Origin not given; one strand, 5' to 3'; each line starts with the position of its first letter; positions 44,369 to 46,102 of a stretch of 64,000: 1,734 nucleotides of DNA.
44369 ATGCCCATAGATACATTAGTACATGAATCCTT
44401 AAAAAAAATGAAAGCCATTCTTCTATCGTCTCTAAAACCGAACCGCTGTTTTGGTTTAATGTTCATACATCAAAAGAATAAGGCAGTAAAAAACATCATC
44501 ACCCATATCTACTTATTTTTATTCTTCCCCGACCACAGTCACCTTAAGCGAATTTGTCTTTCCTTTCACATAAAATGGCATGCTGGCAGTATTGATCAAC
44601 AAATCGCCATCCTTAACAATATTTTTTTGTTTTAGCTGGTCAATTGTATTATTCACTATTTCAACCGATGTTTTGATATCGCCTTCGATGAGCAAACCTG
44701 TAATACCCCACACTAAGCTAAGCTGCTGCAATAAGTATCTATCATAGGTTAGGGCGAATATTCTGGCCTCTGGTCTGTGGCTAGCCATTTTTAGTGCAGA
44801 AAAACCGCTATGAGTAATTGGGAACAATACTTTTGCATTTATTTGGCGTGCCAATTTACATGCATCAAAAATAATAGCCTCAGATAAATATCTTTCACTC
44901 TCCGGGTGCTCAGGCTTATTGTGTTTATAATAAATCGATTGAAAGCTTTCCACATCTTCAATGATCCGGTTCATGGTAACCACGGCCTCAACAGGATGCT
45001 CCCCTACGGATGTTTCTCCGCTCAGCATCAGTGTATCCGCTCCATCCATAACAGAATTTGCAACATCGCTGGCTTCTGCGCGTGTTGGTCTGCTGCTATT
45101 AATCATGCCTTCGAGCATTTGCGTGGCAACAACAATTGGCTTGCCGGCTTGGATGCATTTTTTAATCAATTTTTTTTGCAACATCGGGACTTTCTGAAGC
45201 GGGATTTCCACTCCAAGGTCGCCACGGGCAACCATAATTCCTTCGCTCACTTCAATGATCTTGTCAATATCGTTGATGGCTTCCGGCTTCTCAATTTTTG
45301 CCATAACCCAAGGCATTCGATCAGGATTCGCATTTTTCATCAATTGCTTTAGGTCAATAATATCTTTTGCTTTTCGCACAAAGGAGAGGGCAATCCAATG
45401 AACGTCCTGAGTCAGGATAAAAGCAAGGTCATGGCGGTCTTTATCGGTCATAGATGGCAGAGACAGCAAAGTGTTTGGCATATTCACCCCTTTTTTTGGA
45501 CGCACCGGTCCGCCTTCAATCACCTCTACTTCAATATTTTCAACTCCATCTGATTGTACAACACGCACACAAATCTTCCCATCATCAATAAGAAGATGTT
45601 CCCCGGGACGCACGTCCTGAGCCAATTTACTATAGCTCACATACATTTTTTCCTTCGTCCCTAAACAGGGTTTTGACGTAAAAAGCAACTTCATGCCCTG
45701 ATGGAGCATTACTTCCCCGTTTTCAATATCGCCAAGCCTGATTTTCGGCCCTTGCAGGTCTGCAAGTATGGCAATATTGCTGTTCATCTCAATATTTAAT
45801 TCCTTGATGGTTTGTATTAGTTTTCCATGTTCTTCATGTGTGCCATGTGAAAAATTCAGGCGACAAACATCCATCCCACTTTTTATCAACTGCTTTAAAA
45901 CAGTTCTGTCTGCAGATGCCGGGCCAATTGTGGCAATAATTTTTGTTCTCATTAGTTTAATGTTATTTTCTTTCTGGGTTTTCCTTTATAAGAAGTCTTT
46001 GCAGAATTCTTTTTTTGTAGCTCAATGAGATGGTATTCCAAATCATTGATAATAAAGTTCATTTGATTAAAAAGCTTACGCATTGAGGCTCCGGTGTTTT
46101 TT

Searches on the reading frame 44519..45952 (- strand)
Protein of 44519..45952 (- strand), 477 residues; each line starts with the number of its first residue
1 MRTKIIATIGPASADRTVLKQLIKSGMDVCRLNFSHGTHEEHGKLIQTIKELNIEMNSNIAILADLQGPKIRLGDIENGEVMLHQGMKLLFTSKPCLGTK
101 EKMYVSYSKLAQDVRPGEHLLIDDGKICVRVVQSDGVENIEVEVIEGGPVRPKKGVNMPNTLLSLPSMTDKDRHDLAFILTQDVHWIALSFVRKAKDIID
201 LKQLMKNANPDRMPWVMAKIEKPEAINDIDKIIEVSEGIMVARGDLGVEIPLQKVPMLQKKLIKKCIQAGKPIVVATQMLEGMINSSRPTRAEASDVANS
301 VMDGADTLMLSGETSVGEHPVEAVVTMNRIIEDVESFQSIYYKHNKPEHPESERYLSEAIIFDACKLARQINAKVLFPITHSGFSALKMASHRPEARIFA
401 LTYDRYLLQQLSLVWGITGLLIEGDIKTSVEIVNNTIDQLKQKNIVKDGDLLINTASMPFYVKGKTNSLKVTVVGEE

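Call 70: search_protein_families(library=pfam, proteins=[window:44519-45952:-], max_evalue=0.001)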
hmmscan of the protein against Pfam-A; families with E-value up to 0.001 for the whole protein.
window:44519-45952:- (477 aa): 2 families
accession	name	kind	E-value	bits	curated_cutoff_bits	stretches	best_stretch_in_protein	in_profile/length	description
PF00224.27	PK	-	3.7e-114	381.7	30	1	2-324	3-328/328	Pyruvate kinase, barrel domain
PF02887.21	PK_C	-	2.1e-25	89.4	28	1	358-471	1-113/114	Pyruvate kinase, alpha/beta domain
